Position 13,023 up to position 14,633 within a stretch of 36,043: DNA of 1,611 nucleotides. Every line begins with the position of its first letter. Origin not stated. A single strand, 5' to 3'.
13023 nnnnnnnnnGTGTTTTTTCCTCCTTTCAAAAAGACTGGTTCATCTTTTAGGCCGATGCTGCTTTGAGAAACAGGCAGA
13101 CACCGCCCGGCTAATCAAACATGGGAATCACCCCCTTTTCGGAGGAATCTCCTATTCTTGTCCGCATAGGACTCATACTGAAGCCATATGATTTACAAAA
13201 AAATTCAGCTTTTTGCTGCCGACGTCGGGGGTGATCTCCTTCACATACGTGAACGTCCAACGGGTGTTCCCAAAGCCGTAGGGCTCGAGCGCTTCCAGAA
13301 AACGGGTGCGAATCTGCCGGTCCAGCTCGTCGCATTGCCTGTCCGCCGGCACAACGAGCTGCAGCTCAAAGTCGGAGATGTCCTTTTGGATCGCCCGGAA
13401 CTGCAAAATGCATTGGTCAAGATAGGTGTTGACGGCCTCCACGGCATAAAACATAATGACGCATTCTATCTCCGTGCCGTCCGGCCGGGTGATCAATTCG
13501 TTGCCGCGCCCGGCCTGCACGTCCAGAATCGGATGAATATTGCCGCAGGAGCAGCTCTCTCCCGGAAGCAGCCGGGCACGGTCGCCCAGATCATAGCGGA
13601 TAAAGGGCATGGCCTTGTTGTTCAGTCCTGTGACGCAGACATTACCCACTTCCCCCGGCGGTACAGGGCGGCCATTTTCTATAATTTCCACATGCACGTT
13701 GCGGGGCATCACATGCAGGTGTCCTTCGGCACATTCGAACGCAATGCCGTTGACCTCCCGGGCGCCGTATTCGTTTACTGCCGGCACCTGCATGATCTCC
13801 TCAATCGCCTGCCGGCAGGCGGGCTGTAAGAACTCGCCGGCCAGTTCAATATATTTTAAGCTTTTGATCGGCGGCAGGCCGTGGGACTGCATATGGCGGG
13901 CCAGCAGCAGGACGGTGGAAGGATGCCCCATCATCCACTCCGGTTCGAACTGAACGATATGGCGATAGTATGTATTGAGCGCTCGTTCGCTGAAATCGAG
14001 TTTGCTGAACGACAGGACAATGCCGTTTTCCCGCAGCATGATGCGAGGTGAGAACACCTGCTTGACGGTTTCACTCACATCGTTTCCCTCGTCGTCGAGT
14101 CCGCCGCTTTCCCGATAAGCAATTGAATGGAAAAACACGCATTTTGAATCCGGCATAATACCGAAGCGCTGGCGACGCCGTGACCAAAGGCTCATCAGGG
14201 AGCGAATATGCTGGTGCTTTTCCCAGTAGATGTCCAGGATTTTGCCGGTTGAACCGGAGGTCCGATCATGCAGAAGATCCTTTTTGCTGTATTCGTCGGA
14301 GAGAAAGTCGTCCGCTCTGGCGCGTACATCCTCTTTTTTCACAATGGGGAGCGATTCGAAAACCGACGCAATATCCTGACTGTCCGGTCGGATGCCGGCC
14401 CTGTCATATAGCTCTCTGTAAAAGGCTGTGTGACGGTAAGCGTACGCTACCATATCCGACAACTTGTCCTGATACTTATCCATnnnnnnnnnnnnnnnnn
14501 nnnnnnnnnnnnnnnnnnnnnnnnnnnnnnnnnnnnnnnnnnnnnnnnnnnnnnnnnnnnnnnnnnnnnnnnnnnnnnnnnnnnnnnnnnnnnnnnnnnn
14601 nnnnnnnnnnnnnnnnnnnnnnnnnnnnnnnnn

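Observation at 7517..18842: CXXX-repeat radical-SAM RiPP operon with a built-in acyl-activation/ACP module: candidate for an uncharacterised acylated polythioether peptide class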

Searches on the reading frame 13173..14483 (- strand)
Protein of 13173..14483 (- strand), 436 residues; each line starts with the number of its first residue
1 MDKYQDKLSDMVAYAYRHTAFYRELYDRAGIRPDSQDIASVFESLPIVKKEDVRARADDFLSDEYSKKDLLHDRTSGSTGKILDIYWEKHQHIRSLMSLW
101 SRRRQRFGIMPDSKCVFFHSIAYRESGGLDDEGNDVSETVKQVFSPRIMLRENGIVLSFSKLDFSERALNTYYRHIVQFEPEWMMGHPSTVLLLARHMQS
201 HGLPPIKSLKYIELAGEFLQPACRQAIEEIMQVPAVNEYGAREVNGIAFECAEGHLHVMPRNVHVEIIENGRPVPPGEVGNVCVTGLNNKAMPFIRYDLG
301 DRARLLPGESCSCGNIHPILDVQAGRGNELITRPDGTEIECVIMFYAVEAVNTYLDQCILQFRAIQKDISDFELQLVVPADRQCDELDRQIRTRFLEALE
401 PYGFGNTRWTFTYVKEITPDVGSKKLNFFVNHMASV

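Call 3: search_protein_families(library=ncbifam, proteins=[window:13173-14483:-], max_evalue=0.01)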
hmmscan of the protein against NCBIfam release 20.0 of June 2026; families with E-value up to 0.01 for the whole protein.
window:13173-14483:- (436 aa): 9 families
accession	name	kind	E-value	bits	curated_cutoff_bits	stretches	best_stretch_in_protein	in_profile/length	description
NF045666.1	DVU1553_fam_AMP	equivalog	4.6e-35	121.2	300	2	169-326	171-330/331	DVU_1553 family AMP-dependent CoA ligase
NF041878.1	paak_haloarch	equivalog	1.3e-27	96.5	700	2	180-394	172-388/427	phenylacetate--CoA ligase PaaK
TIGR02155.1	PA_CoA_ligase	equivalog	7e-23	80.8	646.3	2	175-330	162-320/422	phenylacetate--CoA ligase PaaK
NF053551.1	FlxY_rubin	equivalog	1e-22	80.5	520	2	175-397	163-389/424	flexirubin biosynthesis putative acyl-CoA ligase FlxY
NF041217.1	BagE_FevW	exception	7.5e-18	64.7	800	1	188-324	171-309/424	bagremycin/ferroverdin synthetase BagE/FevW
TIGR03335.1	F390_ftsA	equivalog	1.1e-16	60.6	458.7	2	174-317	170-320/445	coenzyme F390 synthetase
TIGR02304.1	aden_form_hyp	equivalog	2.4e-09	36.7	251.9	1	170-380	177-379/430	F390 synthetase-related protein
TIGR01733.1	AA-adenyl-dom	subfamily_domain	0.00039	19.3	317.4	1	181-286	213-326/409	amino acid adenylation domain-containing protein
NF004511.1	PRK05852.1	equivalog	0.0021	16.8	650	1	169-286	235-361/505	FadD7 family fatty acid--CoA ligase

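Call 4: search_protein_families(library=pfam, proteins=[window:13173-14483:-], max_evalue=0.01)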
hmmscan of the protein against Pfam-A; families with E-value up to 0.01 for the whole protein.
window:13173-14483:- (436 aa): 1 family
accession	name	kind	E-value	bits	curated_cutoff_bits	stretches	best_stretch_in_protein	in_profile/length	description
PF00501.34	AMP-binding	-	1.5e-08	34.3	29.9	1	171-287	247-377/384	AMP-binding enzyme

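Call 19: search_solved_structures(query=window:13173-14483:-, max_evalue=0.01)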
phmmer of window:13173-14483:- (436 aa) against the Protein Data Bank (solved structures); distinct sequences matched with E-value up to 0.01: 8.
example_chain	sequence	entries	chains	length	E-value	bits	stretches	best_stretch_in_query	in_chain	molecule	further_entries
4r1l_A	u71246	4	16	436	8.8e-25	90.7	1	175-331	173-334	Phenylacetate-coenzyme A ligase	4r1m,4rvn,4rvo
9s3l_A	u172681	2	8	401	3.2e-20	75.7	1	174-337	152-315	Phenylacetate-CoA ligase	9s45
2y27_A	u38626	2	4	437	1e-19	74.1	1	175-315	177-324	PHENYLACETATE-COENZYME A LIGASE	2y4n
2y4o_A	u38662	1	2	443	1.9e-13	53.4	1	176-311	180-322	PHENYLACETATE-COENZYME A LIGASE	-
6wuq_A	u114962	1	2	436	5.6e-12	48.5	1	186-329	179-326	AjiA1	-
6siw_A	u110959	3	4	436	1.3e-11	47.4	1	186-328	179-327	PaaK-like ligase (AMP-dependent synthetase and ligase) | AMP-dependent synthetase and ligase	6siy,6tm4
6siw_B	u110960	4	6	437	1.3e-11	47.4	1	186-328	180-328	PaaK-like ligase (AMP-dependent synthetase and ligase) | AMP-dependent synthetase and ligase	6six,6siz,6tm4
6hdw_A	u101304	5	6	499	4.8e-06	29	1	7-83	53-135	2-hydroxyisobutyryl-CoA synthetase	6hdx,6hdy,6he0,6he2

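Call 27: find_related_loci(query=A2, collection=metagenome_contigs, flank=10000)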
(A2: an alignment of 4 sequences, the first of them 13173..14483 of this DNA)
Query A2 (436 aa) in metagenome_contigs; peptide patterns used: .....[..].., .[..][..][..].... (x = any residue, [..] = any of these).
551 stretches matched a pattern; 2 encode a relative of the query (tblastn E <= 1e-3); 2 distinct loci.
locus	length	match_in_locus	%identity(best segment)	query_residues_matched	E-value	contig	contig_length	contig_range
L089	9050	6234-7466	44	7-429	4e-130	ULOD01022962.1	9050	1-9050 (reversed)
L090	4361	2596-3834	44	5-429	2e-122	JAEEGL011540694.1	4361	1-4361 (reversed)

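Call 29: find_homologous_proteins(query=window:13173-14483:-, max_evalue=0.00001)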
Query window:13173-14483:- (436 aa): 858 proteins with E <= 0.00001 among 8000 candidates; the best 120 are listed.
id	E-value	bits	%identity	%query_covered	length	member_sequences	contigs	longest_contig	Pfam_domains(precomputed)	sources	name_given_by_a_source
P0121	3.3e-285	964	94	100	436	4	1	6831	PF00501.35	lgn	-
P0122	1.4e-253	860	84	100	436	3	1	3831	PF00501.35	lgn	-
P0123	5.2e-131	456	47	98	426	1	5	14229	-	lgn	-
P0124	8.5e-124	432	49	97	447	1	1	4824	PF00501.35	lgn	-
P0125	7.7e-119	416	45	97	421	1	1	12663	-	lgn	-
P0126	1.9e-118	414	45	97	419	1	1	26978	PF00501.35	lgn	-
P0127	3.5e-118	413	45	97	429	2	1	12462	PF00501.35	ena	-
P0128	1.0e-116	409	45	97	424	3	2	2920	-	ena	-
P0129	4.6e-111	390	44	97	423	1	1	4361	-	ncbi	-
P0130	1.7e-109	385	43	98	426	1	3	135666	PF00501.35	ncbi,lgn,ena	-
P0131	3.8e-90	321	40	98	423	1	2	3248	PF27533.1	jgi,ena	-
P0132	2.7e-87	312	39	98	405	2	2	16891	PF00501.35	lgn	-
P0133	3.4e-84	301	37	99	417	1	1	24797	PF27533.1,PF00501.35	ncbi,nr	ncbi:MAG: AMP-binding protein [Clostridia bacterium]|nr:AMP-binding protein [Clostridia bacterium]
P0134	1.0e-79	287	35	98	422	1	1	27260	PF00501.35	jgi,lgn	jgi:phenylacetate-CoA ligase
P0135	7.9e-75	271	37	95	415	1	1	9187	PF27533.1,PF00501.35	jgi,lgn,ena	-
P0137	9.7e-74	267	35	97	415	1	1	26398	PF27533.1,PF00501.35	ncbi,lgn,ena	-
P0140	1.2e-71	260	34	97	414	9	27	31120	PF27533.1,PF00501.35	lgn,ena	-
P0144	3.2e-68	249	34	99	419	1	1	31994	PF27533.1,PF00501.35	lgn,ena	-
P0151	5.5e-63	232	32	96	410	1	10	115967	-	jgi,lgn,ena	-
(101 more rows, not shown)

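Call 30: find_encoding_contigs(protein=P0134, flank=10000, max_places=2)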
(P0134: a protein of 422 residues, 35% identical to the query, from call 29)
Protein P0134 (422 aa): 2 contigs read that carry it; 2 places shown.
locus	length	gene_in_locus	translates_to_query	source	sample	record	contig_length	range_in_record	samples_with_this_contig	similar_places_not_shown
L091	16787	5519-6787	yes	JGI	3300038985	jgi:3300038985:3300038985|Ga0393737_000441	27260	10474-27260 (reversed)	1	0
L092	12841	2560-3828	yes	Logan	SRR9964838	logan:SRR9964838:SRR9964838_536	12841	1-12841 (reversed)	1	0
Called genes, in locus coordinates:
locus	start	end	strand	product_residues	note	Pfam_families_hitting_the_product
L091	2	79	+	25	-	?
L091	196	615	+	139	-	PF20310:HTH_Tnp_2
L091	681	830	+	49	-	-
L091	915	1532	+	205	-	PF00665:rve, PF13683:rve_3, PF13333:rve_2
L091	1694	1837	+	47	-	-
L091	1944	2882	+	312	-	PF02129:Peptidase_S15 (weak), PF20434:BD-FAE (faint), PF00561:Abhydrolase_1, PF12146:Hydrolase_4, PF12697:Abhydrolase_6 (faint), PF00326:Peptidase_S9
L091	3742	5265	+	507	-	PF00501:AMP-binding, PF13193:AMP-binding_C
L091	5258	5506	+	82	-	PF00550:PP-binding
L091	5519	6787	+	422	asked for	PF00501:AMP-binding (weak)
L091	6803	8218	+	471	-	PF13353:Fer4_12, PF04055:Radical_SAM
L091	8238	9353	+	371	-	-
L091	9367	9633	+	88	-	-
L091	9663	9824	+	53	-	PF27803:Bacteriocin_CLI3235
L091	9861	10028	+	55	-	PF27803:Bacteriocin_CLI3235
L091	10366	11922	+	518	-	PF00005:ABC_tran, PF02463:SMC_N (weak), PF13304:AAA_21 (faint)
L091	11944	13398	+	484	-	PF00082:Peptidase_S8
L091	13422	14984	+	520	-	PF14399:BtrH_N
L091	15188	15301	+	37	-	-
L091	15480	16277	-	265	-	PF09986:DUF2225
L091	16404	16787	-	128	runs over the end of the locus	-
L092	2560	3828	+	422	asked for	PF00501:AMP-binding (weak)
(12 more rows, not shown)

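Call 31: find_encoding_contigs(protein=P0140, flank=10000, max_places=2)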
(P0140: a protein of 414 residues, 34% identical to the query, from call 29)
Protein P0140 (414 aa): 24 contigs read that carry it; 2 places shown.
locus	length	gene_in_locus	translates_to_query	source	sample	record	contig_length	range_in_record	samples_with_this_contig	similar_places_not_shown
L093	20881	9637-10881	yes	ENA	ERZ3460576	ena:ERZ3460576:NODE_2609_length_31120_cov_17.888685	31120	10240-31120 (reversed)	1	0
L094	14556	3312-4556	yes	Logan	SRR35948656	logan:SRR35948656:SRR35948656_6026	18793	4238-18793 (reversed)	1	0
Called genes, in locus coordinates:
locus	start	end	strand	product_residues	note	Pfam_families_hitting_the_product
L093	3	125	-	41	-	?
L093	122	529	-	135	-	-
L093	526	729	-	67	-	PF12844:HTH_19, PF13560:HTH_31, PF01381:HTH_3, PF13443:HTH_26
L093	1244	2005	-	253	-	PF01048:PNP_UDP_1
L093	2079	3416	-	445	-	PF00990:GGDEF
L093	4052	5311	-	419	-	PF00924:MS_channel_2nd, PF21082:MS_channel_3rd (weak)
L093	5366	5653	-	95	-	-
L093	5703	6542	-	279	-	PF02678:Pirin, PF05726:Pirin_C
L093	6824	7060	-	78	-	-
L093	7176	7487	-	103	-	-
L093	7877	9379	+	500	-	PF00501:AMP-binding, PF13193:AMP-binding_C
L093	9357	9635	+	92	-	PF00550:PP-binding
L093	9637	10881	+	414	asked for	PF00501:AMP-binding, PF27533:CapK_C (weak)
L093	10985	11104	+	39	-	-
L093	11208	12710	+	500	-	PF05402:PqqD, PF04055:Radical_SAM, PF13353:Fer4_12 (weak), PF13186:SPASM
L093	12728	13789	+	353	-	PF04055:Radical_SAM, PF13353:Fer4_12 (weak)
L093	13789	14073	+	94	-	PF05402:PqqD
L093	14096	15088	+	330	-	PF04055:Radical_SAM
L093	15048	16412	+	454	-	PF02310:B12-binding, PF04055:Radical_SAM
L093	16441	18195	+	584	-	PF00664:ABC_membrane, PF00005:ABC_tran, PF02463:SMC_N (weak), PF13175:AAA_15 (weak), PF13304:AAA_21 (faint)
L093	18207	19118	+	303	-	PF00891:Methyltransf_2 (weak), PF01135:PCMT (weak), PF01209:Ubie_methyltran, PF13489:Methyltransf_23, PF13649:Methyltransf_25, PF13847:Methyltransf_31, PF08241:Methyltransf_11, PF08242:Methyltransf_12, +2 more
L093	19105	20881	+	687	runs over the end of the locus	PF02310:B12-binding, PF04055:Radical_SAM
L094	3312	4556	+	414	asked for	PF00501:AMP-binding, PF27533:CapK_C (weak)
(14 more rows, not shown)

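Call 32: find_encoding_contigs(protein=P0151, flank=10000, max_places=2)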
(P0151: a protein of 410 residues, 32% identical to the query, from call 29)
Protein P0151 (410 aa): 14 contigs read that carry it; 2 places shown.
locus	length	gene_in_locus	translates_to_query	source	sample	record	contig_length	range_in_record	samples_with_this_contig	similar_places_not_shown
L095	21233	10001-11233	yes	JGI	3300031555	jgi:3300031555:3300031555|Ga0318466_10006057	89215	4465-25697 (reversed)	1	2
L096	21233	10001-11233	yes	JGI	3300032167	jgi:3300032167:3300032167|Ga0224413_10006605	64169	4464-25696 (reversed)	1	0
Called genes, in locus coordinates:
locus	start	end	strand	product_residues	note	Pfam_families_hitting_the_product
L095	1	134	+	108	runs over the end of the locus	PF18843:LPD28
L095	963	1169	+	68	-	PF13443:HTH_26, PF01381:HTH_3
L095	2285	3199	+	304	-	PF00294:PfkB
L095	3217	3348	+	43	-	-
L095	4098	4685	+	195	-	PF13580:SIS_2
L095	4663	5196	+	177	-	PF00702:Hydrolase (faint), PF08645:PNK3P, PF13419:HAD_2 (faint), PF13242:Hydrolase_like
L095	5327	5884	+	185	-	PF02357:NusG (weak)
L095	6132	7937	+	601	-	PF00664:ABC_membrane, PF00005:ABC_tran, PF02463:SMC_N (weak), PF13401:AAA_22 (weak), PF09818:ABC_ATPase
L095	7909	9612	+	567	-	PF00664:ABC_membrane, PF00005:ABC_tran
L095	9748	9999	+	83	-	PF00550:PP-binding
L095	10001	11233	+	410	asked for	-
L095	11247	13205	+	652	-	PF16861:Carbam_trans_C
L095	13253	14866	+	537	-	PF02310:B12-binding (weak), PF04055:Radical_SAM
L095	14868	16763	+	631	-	PF16861:Carbam_trans_C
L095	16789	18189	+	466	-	PF00501:AMP-binding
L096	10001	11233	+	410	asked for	-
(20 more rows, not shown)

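Call 46: search_protein_families(library=pfam, proteins=[L091:8238-9353:+, L091:9367-9633:+, L091:13422-14984:+], max_evalue=0.01)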
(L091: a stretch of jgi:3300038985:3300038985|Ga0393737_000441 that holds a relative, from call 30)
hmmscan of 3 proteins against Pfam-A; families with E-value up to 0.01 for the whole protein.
L091:8238-9353:+ (371 aa): 1 family
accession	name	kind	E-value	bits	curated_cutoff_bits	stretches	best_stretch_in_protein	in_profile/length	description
PF01113.26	DapB_N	-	0.0087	16.6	25.6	0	26-118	25-112/124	Dihydrodipicolinate reductase, N-terminus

L091:9367-9633:+ (88 aa): 0 families

L091:13422-14984:+ (520 aa): 2 families
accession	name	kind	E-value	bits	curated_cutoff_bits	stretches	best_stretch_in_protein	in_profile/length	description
PF14399.12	BtrH_N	-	1.6e-08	35.3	29.7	1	81-155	59-134/134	Butirosin biosynthesis protein H, N-terminal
PF13529.12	Peptidase_C39_2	-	0.0014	19.7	24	1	68-154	65-141/143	Peptidase_C39 like family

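Call 62: find_encoding_contigs(protein=P0137, flank=10000, max_places=1)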
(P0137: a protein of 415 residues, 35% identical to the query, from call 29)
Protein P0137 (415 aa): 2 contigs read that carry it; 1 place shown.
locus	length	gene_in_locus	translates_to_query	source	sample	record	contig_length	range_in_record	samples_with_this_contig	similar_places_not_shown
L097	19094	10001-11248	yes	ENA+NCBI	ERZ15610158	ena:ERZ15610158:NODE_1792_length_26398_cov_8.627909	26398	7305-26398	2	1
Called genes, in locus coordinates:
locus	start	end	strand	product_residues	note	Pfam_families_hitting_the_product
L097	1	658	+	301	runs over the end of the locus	PF00009:GTP_EFTU, PF00350:Dynamin_N (faint), PF01926:MMR_HSR1, PF02421:FeoB_N, PF03193:RsgA_GTPase (faint), PF04548:AIG1, PF16897:MMR_HSR1_Xtn (weak), PF07650:KH_2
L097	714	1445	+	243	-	PF11967:RecO_N, PF02565:RecO_C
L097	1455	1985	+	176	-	PF02632:BioY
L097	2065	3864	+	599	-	PF01321:Creatinase_N, PF16189:Creatinase_N_2, PF00557:Peptidase_M24, PF16188:Peptidase_M24_C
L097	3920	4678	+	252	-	PF13508:Acetyltransf_7 (faint), PF08445:FR47 (faint), PF00583:Acetyltransf_1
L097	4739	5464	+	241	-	PF00072:Response_reg, PF04397:LytTR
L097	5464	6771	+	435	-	PF14689:SPOB_a (weak), PF14501:HATPase_c_5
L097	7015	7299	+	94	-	-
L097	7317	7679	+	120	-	PF20092:DUF6483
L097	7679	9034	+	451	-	PF00501:AMP-binding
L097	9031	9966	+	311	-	-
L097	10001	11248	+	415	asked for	PF00501:AMP-binding, PF27533:CapK_C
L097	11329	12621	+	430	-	-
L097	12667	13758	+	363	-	-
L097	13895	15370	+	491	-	-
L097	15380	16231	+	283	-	-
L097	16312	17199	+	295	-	-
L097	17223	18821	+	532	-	-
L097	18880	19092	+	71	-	?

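Call 63: find_encoding_contigs(protein=P0144, flank=10000, max_places=1)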
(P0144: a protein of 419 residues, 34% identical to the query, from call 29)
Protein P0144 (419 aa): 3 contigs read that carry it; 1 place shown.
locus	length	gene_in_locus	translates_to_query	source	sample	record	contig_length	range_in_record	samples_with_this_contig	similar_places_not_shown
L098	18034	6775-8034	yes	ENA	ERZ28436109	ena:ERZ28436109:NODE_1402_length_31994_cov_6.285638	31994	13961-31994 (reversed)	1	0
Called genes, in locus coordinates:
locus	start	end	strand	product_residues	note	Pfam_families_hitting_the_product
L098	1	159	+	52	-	?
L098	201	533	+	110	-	PF02639:DUF188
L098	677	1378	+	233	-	PF00027:cNMP_binding, PF13545:HTH_Crp_2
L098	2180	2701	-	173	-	PF02371:Transposase_20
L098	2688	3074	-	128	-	-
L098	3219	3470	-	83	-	PF01548:DEDD_Tnp_IS110 (weak)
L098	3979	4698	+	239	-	PF00072:Response_reg, PF04397:LytTR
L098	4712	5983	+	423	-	PF14501:HATPase_c_5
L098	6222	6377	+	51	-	-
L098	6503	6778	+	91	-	PF00550:PP-binding (weak)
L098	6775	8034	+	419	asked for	PF00501:AMP-binding, PF27533:CapK_C (weak)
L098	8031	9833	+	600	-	PF00005:ABC_tran, PF02463:SMC_N, PF13304:AAA_21 (faint)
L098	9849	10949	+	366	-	PF00082:Peptidase_S8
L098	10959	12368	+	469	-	PF13353:Fer4_12, PF04055:Radical_SAM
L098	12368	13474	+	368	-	-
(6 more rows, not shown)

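Call 64: find_encoding_contigs(protein=P0133, flank=10000, max_places=1)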
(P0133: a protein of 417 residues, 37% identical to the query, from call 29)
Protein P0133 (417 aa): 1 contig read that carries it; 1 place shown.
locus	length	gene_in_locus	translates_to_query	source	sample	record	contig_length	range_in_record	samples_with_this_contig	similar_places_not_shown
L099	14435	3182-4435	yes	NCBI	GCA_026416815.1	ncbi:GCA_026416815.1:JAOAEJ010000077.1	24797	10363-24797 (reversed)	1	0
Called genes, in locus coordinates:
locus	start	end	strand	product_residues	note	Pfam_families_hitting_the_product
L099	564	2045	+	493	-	PF00501:AMP-binding, PF13193:AMP-binding_C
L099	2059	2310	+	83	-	PF00550:PP-binding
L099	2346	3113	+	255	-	PF00106:adh_short, PF08659:KR, PF13561:adh_short_C2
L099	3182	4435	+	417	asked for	PF00501:AMP-binding (weak), PF27533:CapK_C (weak)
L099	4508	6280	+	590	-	PF00664:ABC_membrane, PF00005:ABC_tran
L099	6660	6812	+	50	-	PF27803:Bacteriocin_CLI3235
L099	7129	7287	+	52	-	PF27803:Bacteriocin_CLI3235 (weak)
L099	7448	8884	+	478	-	PF04055:Radical_SAM, PF13353:Fer4_12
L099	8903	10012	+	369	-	-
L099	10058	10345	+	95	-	-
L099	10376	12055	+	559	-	PF00082:Peptidase_S8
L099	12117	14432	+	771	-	PF13641:Glyco_tranf_2_3, PF00535:Glycos_transf_2, PF10111:Glyco_tranf_2_2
